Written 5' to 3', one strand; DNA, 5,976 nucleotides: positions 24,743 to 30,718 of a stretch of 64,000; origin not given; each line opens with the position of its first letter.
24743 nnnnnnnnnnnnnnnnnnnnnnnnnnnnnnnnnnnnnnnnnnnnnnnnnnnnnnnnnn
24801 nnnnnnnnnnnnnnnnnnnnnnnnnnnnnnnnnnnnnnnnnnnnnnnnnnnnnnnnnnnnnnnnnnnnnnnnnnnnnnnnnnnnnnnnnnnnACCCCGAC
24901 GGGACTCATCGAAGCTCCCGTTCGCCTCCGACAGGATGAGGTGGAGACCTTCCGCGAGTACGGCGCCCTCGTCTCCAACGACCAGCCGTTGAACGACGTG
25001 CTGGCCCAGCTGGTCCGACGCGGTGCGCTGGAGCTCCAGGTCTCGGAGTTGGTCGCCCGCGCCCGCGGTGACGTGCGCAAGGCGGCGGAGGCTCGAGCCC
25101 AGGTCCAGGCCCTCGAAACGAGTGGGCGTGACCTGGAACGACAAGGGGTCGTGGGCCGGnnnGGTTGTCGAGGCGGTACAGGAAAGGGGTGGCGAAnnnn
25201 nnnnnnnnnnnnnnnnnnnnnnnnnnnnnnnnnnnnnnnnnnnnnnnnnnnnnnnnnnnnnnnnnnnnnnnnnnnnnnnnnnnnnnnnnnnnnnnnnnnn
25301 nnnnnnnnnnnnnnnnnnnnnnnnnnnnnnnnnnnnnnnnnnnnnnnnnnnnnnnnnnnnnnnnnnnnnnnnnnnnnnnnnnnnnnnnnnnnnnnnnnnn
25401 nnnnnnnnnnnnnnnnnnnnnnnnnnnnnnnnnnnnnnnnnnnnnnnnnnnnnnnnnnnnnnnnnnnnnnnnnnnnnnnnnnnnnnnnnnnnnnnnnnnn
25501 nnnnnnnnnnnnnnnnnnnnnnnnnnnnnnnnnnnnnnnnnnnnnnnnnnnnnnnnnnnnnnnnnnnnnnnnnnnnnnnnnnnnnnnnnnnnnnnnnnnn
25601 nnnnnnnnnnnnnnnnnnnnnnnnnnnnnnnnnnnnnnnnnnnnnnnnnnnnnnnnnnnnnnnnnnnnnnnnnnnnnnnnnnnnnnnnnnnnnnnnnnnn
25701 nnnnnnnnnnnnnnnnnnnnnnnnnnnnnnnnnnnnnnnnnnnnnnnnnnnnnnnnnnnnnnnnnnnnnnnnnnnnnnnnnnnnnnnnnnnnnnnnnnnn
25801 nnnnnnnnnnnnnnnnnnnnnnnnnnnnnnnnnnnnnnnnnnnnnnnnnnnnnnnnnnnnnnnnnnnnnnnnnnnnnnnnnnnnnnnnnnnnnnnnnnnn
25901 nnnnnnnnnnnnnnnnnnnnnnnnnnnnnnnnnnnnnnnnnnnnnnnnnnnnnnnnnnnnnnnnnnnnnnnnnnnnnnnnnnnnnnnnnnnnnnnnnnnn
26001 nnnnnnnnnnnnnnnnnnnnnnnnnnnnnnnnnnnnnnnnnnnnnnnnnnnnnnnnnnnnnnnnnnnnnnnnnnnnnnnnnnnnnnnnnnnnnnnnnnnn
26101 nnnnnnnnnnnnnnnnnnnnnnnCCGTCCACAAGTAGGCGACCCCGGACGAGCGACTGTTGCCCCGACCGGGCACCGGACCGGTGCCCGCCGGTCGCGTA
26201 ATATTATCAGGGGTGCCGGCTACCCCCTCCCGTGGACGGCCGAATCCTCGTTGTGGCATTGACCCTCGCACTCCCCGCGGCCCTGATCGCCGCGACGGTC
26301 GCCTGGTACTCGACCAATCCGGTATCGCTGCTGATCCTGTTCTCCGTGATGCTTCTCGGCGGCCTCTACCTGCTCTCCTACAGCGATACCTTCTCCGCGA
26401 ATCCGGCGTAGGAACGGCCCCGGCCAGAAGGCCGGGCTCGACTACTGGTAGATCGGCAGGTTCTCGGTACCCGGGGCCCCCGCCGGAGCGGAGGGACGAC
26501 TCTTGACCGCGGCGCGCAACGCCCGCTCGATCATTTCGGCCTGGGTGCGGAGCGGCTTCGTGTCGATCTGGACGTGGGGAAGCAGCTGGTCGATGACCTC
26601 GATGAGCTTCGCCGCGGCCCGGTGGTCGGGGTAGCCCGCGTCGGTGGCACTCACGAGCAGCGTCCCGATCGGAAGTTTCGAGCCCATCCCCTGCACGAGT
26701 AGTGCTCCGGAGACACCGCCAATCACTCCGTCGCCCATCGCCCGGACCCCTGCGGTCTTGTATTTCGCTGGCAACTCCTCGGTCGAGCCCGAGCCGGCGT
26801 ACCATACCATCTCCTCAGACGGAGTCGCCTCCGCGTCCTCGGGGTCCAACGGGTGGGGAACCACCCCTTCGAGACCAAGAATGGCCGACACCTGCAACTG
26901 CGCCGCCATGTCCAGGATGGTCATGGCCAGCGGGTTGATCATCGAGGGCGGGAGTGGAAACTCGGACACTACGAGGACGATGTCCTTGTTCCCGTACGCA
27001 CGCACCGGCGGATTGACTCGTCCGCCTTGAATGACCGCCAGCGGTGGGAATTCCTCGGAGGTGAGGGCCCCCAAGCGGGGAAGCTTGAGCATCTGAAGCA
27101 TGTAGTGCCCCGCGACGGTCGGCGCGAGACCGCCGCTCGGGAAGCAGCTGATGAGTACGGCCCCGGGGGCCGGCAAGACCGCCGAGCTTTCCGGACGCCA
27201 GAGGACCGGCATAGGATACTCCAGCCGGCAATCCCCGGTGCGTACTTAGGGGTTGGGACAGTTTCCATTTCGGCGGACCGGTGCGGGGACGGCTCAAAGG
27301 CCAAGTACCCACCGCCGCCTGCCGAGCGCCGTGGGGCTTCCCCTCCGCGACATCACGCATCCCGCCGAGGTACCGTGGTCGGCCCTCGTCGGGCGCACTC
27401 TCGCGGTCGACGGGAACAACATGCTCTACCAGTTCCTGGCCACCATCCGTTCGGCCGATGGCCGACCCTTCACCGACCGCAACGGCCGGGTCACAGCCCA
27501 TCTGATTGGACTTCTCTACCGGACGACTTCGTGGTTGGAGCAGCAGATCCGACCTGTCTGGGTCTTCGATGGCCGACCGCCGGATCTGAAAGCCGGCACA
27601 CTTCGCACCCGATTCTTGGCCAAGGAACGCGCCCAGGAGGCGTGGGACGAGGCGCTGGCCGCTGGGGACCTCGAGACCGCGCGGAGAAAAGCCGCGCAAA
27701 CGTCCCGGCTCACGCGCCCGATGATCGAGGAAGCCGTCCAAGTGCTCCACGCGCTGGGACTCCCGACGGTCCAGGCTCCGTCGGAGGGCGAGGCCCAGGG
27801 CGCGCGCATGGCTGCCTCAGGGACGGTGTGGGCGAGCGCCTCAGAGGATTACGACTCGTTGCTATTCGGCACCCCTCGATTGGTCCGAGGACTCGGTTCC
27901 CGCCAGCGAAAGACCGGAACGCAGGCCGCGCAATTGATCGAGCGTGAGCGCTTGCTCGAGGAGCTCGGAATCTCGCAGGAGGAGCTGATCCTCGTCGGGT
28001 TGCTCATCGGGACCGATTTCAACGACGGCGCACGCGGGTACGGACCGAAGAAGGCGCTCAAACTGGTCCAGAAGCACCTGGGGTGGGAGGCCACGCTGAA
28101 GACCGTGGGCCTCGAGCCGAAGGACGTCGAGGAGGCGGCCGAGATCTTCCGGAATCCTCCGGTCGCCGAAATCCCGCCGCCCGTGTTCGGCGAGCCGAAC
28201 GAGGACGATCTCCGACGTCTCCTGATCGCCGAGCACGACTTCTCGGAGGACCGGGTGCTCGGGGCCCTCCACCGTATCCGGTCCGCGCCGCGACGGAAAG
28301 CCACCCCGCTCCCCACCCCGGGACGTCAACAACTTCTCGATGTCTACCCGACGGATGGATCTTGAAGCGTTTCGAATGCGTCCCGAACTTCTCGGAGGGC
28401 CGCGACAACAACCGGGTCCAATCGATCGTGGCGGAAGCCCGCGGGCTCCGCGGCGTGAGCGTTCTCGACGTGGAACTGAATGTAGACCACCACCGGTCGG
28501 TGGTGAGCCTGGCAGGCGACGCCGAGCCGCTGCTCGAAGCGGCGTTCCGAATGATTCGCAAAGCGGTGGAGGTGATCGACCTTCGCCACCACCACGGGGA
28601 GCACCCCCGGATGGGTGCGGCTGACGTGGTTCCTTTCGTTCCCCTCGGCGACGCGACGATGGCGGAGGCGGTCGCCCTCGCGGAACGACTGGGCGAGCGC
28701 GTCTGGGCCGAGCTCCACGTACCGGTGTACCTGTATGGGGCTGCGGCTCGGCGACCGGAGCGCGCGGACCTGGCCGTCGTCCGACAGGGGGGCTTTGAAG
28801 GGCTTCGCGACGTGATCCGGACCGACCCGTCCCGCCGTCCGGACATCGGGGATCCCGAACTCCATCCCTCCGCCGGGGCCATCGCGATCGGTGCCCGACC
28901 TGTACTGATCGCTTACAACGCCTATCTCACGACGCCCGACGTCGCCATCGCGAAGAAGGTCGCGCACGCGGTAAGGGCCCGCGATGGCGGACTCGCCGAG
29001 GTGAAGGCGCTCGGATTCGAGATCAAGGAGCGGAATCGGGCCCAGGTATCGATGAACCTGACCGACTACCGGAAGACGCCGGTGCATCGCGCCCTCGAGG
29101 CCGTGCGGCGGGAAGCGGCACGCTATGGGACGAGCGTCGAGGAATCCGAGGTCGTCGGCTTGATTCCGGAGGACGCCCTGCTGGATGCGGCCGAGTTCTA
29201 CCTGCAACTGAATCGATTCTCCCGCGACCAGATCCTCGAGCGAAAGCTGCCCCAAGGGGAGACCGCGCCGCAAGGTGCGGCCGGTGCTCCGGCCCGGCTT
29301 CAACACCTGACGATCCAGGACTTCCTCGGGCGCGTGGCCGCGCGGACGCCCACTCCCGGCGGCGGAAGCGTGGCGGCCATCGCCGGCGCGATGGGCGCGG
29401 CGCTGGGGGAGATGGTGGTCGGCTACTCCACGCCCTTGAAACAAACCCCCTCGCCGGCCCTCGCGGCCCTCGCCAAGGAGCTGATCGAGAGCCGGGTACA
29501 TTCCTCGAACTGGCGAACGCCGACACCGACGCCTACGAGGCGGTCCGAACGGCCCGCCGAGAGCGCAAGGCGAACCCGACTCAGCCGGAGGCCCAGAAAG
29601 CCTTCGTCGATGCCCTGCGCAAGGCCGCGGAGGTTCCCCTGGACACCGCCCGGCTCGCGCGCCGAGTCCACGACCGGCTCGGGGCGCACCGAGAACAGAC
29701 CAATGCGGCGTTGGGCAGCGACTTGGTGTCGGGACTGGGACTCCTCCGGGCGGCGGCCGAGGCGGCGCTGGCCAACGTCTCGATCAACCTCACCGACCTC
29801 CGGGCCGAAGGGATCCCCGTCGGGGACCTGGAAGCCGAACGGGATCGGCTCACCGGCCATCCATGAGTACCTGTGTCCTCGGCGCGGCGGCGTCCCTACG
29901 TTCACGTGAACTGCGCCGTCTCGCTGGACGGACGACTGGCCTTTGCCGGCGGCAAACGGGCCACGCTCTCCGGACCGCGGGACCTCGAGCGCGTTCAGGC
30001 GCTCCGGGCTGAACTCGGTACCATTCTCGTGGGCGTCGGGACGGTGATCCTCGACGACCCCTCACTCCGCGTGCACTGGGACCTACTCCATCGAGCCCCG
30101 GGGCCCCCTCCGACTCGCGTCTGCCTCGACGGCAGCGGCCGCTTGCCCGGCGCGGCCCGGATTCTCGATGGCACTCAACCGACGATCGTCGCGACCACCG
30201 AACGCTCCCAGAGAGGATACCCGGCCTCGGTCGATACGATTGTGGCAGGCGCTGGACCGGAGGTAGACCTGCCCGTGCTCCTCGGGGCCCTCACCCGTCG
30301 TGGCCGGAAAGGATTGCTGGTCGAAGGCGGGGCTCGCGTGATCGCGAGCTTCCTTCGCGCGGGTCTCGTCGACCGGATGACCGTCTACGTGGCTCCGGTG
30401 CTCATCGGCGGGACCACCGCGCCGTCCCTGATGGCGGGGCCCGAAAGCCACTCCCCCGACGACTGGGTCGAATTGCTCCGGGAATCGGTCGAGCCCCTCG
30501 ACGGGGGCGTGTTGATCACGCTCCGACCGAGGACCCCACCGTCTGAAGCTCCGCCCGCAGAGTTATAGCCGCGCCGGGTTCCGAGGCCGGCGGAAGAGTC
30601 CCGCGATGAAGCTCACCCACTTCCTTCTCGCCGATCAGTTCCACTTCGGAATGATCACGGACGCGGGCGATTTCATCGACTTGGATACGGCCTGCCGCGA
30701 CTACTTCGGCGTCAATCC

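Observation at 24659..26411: RHH DNA-binding protein, a truncated FtsZ/tubulin-like GTPase and a 2-TM micropeptide: a candidate uncharacterised cytomotive, segregation or membrane-remodelling module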

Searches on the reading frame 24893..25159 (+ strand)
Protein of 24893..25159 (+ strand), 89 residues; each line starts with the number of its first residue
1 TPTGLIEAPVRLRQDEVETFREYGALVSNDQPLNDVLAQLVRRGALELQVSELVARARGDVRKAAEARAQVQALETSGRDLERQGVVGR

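Call 54: search_protein_families(library=ncbifam, proteins=[window:24893-25159:+], max_evalue=1)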
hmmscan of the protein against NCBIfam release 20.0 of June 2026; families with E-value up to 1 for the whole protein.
window:24893-25159:+ (89 aa): 0 families

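Call 55: search_protein_families(library=pfam, proteins=[window:24893-25159:+], max_evalue=1)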
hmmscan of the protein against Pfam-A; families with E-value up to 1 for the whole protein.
window:24893-25159:+ (89 aa): 1 family
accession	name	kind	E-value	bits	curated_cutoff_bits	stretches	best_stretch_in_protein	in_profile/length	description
PF17972.7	bMG5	-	0.083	13.7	26.5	1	37-84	76-120/127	Bacterial Alpha-2-macroglobulin MG5 domain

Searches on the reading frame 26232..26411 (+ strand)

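Call 3: search_protein_families(library=pfam, proteins=[window:26232-26411:+], max_evalue=1)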
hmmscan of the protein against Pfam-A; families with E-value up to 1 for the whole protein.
window:26232-26411:+ (59 aa): 1 family
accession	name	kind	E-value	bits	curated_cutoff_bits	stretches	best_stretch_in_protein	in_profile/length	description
PF13567.11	DUF4131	-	0.0082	16.3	31.6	1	10-58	8-57/165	Domain of unknown function (DUF4131)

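Call 4: search_protein_families(library=ncbifam, proteins=[window:26232-26411:+], max_evalue=1)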
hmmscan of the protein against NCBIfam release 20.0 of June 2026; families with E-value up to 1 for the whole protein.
window:26232-26411:+ (59 aa): 0 families

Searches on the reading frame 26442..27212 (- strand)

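Call 3: search_protein_families(library=pfam, proteins=[window:26442-27212:-], max_evalue=1)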
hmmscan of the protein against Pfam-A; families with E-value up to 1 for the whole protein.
window:26442-27212:- (256 aa): 1 family
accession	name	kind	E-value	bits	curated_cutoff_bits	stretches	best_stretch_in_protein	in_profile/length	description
PF09754.15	PAC2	-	4.6e-29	102.2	25.8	1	20-234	1-213/215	PAC2 family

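Call 4: search_protein_families(library=ncbifam, proteins=[window:26442-27212:-], max_evalue=1)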
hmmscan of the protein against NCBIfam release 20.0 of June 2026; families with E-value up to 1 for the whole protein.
window:26442-27212:- (256 aa): 3 families
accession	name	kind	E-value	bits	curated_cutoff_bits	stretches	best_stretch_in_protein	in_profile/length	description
TIGR00161.1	TIGR00161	hypoth_equivalog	1.1e-32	113.6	199.25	1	18-234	18-220/239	proteasome assembly chaperone family protein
TIGR00162.1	TIGR00162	hypoth_equivalog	0.00044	19.7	200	1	15-232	18-233/260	proteasome assembly chaperone family protein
NF047902.1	MmDecMmdD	equivalog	0.05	13.8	150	1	91-179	7-88/112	methylmalonyl-CoA decarboxylase subunit delta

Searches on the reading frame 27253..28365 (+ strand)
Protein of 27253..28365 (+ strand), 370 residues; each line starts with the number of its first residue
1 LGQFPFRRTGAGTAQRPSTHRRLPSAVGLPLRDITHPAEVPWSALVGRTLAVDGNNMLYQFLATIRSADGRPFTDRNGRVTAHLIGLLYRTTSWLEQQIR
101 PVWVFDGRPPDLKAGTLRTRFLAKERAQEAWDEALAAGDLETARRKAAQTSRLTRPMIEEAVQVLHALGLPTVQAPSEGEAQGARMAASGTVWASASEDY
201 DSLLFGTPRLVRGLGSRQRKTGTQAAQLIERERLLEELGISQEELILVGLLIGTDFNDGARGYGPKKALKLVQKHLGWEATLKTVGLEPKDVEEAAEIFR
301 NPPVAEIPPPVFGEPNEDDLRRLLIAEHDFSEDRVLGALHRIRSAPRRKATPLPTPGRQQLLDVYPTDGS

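Call 3: search_protein_families(library=pfam, proteins=[window:27253-28365:+], max_evalue=1)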
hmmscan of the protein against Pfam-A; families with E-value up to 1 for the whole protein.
window:27253-28365:+ (370 aa): 3 families
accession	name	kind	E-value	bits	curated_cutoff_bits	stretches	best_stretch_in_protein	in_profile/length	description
PF00867.23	XPG_I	-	5e-22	78.6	24.9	1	169-255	1-89/89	XPG I-region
PF00752.23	XPG_N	-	2e-15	57.5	22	1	43-124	22-98/101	XPG N-terminal domain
PF02742.21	Fe_dep_repr_C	-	0.00083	19.8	27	1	264-298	4-39/70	Iron dependent repressor, metal binding and dimerisation domain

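Call 4: search_protein_families(library=ncbifam, proteins=[window:27253-28365:+], max_evalue=1)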
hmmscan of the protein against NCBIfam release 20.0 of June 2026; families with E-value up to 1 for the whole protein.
window:27253-28365:+ (370 aa): 3 families
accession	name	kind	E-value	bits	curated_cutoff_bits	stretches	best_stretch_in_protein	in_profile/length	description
TIGR03674.1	fen_arch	equivalog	2.5e-106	355.6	351.95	1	28-349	2-330/338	flap endonuclease-1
TIGR00600.1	rad2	subfamily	2.8e-24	85.6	1204.4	2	146-273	767-889/1039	DNA excision repair protein (rad2)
NF011547.0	PRK14976.1-4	equivalog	0.06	12.6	305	1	219-276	153-213/291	5'-3' exonuclease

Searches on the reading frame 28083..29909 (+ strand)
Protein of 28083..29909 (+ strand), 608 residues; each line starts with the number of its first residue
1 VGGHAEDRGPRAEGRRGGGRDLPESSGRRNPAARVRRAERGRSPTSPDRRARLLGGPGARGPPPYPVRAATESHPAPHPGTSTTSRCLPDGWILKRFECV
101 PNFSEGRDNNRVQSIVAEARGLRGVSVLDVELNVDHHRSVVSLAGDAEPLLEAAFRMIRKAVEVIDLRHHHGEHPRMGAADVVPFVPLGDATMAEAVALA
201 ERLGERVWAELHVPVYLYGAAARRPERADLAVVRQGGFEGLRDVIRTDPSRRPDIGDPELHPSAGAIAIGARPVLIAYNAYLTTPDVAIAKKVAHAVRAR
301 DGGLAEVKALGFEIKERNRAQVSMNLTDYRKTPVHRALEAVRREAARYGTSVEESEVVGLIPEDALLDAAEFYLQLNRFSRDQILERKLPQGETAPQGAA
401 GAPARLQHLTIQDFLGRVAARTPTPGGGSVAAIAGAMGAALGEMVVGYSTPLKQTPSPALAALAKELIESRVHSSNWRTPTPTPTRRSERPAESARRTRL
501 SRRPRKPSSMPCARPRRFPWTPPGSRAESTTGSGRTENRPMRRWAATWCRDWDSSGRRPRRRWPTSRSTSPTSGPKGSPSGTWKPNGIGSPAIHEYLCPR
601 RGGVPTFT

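Call 97: search_protein_families(library=pfam, proteins=[window:28083-29909:+], max_evalue=0.001)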
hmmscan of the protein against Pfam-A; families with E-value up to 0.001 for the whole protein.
window:28083-29909:+ (608 aa): 3 families
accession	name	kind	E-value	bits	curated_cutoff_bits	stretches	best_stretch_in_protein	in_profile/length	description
PF07837.17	FTCD_N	-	2.1e-66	223.5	27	1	97-272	2-176/176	Formiminotransferase domain, N-terminal subdomain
PF02971.19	FTCD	-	6.2e-28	98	24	1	275-378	2-111/145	Formiminotransferase domain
PF04961.17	FTCD_C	-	2.4e-13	50.6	24.5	1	410-456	1-47/182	Formiminotransferase-cyclodeaminase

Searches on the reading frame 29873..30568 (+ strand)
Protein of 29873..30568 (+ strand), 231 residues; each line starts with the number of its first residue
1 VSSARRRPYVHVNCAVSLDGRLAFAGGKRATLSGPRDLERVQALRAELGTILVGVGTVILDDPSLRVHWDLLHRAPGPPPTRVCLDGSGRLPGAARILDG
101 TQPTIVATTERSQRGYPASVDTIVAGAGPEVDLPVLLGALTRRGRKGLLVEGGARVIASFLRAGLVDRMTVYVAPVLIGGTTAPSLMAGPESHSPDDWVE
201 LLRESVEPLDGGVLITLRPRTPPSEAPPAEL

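Call 97: search_protein_families(library=pfam, proteins=[window:29873-30568:+], max_evalue=0.001)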
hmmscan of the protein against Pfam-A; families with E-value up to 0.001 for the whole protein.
window:29873-30568:+ (231 aa): 1 family
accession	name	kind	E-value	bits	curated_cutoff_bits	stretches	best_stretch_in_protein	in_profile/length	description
PF01872.23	RibD_C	-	5.7e-46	157.3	24.1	1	8-213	1-195/197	RibD C-terminal domain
